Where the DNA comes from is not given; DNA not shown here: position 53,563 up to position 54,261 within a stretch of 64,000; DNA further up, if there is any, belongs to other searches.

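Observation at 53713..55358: Rcl/DNPH1-like N-glycosidase domain fused to a QueF-like domain and coupled to a PflX-type radical SAM enzyme: candidate undescribed 7-deazapurine module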

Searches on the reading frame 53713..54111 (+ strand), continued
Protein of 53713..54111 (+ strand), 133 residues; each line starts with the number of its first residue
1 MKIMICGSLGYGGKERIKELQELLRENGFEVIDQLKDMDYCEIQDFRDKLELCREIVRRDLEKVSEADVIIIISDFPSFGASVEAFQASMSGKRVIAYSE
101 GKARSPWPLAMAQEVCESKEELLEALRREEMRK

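Call 75: find_encoding_contigs(protein=P0386, flank=5000, max_places=2)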
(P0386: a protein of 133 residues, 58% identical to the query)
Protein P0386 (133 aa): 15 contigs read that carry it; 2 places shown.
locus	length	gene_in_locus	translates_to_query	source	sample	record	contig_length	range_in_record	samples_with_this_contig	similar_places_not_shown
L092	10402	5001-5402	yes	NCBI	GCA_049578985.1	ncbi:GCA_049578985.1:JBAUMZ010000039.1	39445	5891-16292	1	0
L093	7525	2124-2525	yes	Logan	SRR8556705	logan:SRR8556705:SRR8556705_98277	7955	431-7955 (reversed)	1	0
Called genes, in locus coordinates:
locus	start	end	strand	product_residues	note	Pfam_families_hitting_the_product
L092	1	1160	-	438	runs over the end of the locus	PF04107:GCS2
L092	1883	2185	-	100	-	-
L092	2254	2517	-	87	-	-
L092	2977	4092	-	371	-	PF21320:WHD_Rv2258c, PF13489:Methyltransf_23, PF02390:Methyltransf_4 (weak), PF05175:MTS (weak), PF13847:Methyltransf_31, PF08241:Methyltransf_11, PF08242:Methyltransf_12, PF13649:Methyltransf_25, +2 more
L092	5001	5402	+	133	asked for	PF05014:Nuc_deoxyrib_tr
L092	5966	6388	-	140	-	-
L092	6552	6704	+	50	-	-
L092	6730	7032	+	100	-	PF00107:ADH_zinc_N, PF13602:ADH_zinc_N_2 (weak)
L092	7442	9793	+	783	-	PF00270:DEAD, PF04851:ResIII, PF21210:RNA_helicase_helical, PF00271:Helicase_C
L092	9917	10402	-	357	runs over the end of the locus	PF08240:ADH_N, PF00107:ADH_zinc_N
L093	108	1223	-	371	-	PF21320:WHD_Rv2258c, PF13489:Methyltransf_23, PF02390:Methyltransf_4 (weak), PF05175:MTS (weak), PF13847:Methyltransf_31, PF08241:Methyltransf_11, PF08242:Methyltransf_12, PF13649:Methyltransf_25, +2 more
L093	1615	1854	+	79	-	-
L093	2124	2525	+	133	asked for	PF05014:Nuc_deoxyrib_tr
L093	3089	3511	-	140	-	-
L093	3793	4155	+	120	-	PF00107:ADH_zinc_N, PF13602:ADH_zinc_N_2 (weak)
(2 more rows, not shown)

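Call 76: find_encoding_contigs(protein=P0391, flank=5000, max_places=1)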
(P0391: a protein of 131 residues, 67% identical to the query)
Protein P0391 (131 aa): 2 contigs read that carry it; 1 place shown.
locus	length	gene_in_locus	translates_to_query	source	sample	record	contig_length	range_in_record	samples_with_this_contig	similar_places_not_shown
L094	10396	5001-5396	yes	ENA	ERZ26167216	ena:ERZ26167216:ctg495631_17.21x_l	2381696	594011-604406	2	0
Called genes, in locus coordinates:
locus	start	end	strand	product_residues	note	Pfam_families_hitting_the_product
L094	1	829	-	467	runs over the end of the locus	PF01523:PmbA_TldD_1st, PF19290:PmbA_TldD_2nd, PF19289:PmbA_TldD_3rd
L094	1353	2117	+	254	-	PF00378:ECH_1, PF16113:ECH_2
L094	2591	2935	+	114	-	PF01521:Fe-S_biosyn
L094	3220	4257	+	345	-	PF00590:TP_methylase, PF04010:DUF357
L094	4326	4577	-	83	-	-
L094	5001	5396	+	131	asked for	PF05014:Nuc_deoxyrib_tr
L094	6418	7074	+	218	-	PF00089:Trypsin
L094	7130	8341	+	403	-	PF00801:PKD, PF18911:PKD_4, PF00801:PKD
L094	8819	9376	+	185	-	PF24838:8xMP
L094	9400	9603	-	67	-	-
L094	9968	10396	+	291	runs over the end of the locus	-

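Call 77: find_encoding_contigs(protein=P0330, flank=5000, max_places=1)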
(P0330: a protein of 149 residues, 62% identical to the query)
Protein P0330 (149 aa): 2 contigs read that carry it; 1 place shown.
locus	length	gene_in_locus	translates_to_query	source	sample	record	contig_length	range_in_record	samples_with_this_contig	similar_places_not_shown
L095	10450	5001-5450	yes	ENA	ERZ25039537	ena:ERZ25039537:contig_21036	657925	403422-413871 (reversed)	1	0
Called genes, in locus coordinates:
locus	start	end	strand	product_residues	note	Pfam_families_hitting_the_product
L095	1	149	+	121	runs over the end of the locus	PF00890:FAD_binding_2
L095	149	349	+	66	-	PF02910:Succ_DH_flav_C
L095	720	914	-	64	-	-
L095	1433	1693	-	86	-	-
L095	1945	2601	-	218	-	PF12762:DDE_Tnp_IS1595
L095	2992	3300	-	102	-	-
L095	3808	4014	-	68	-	-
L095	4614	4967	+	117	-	-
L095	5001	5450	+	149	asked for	PF05014:Nuc_deoxyrib_tr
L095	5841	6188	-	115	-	-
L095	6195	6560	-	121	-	PF11848:DUF3368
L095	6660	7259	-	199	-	PF03683:UPF0175 (weak)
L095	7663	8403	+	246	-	-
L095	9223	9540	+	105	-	-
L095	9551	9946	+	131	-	PF13087:AAA_12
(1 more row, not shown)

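Call 81: search_protein_families(library=pfam, proteins=[P0175, P0186, P0204, P0222, P0233, P0271, P0277, P0286, P0293, P0300], max_evalue=0.001)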
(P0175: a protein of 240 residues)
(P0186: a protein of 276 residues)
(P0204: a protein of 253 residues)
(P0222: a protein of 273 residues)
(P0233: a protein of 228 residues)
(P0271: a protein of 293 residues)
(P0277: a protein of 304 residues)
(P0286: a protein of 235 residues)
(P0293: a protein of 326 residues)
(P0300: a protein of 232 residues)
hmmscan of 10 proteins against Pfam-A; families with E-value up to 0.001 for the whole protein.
P0175 (240 aa): 2 families
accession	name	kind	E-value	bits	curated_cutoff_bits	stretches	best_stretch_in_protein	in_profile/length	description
PF05014.21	Nuc_deoxyrib_tr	-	6.2e-08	33.2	28.8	1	17-106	17-102/117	Nucleoside 2-deoxyribosyltransferase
PF15891.11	Nuc_deoxyri_tr2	-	0.00082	20.1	30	0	23-99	25-100/105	Nucleoside 2-deoxyribosyltransferase like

P0186 (276 aa): 0 families

P0204 (253 aa): 0 families

P0222 (273 aa): 1 family
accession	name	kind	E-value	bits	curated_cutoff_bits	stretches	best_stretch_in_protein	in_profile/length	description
PF15891.11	Nuc_deoxyri_tr2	-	5.9e-07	30.2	30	0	129-208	4-81/105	Nucleoside 2-deoxyribosyltransferase like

P0233 (228 aa): 3 families
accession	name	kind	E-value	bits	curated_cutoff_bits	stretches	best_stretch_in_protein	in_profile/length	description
PF05014.21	Nuc_deoxyrib_tr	-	1.4e-08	35.3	28.8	1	4-98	1-98/117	Nucleoside 2-deoxyribosyltransferase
PF15891.11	Nuc_deoxyri_tr2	-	8.8e-05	23.2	30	1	2-95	2-100/105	Nucleoside 2-deoxyribosyltransferase like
PF14359.12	DUF4406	-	0.00038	21.3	22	1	3-94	2-90/91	Domain of unknown function (DUF4406)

P0271 (293 aa): 2 families
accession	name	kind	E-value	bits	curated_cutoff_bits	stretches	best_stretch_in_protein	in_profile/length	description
PF05014.21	Nuc_deoxyrib_tr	-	6.7e-07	29.9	28.8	1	171-266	1-100/117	Nucleoside 2-deoxyribosyltransferase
PF15891.11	Nuc_deoxyri_tr2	-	7e-05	23.6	30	1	170-260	3-99/105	Nucleoside 2-deoxyribosyltransferase like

P0277 (304 aa): 1 family
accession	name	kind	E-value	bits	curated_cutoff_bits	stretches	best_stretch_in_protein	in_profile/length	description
PF05014.21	Nuc_deoxyrib_tr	-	7.5e-07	29.7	28.8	1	171-281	2-103/117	Nucleoside 2-deoxyribosyltransferase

P0286 (235 aa): 10 families
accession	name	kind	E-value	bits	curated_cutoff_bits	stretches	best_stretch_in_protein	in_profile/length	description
PF00085.26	Thioredoxin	-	4.4e-29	100.9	23.5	1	4-101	2-101/103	Thioredoxin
PF13098.12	Thioredoxin_2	-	1.9e-09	38.2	27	1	21-101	8-104/104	Thioredoxin-like domain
PF05014.21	Nuc_deoxyrib_tr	-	2.6e-08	34.5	28.8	1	111-210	1-102/117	Nucleoside 2-deoxyribosyltransferase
PF13905.12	Thioredoxin_8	-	5.8e-08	33.4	27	1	20-63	3-48/94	Thioredoxin-like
PF14595.12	Thioredoxin_9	-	1.6e-07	31.7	25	1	25-95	48-120/129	Thioredoxin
PF15891.11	Nuc_deoxyri_tr2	-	1.2e-05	26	30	1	110-206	3-103/105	Nucleoside 2-deoxyribosyltransferase like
PF14359.12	DUF4406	-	1.8e-05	25.5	22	1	110-202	2-90/91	Domain of unknown function (DUF4406)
PF00578.27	AhpC-TSA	-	5.9e-05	23.4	26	1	18-92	24-101/124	AhpC/TSA family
PF13728.12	TraF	-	8.6e-05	22.9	23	1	25-82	136-202/224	F plasmid transfer operon protein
PF08534.16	Redoxin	-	0.00095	19.4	26.6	0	21-68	31-80/148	Redoxin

P0293 (326 aa): 3 families
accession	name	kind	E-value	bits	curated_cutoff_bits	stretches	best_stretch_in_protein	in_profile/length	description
PF05014.21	Nuc_deoxyrib_tr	-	1.3e-06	29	28.8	1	184-283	1-95/117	Nucleoside 2-deoxyribosyltransferase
PF21448.3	DNMK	-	5e-06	26.7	27.1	1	57-113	130-187/232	Deoxynucleotide monophosphate kinase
PF14359.12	DUF4406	-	0.00042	21.1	22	0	184-229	3-40/91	Domain of unknown function (DUF4406)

P0300 (232 aa): 2 families
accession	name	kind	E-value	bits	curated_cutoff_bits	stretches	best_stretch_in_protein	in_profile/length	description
PF05014.21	Nuc_deoxyrib_tr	-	2.5e-10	41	28.8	1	55-153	1-101/117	Nucleoside 2-deoxyribosyltransferase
PF15891.11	Nuc_deoxyri_tr2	-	2.7e-09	37.7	30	1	54-150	3-103/105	Nucleoside 2-deoxyribosyltransferase like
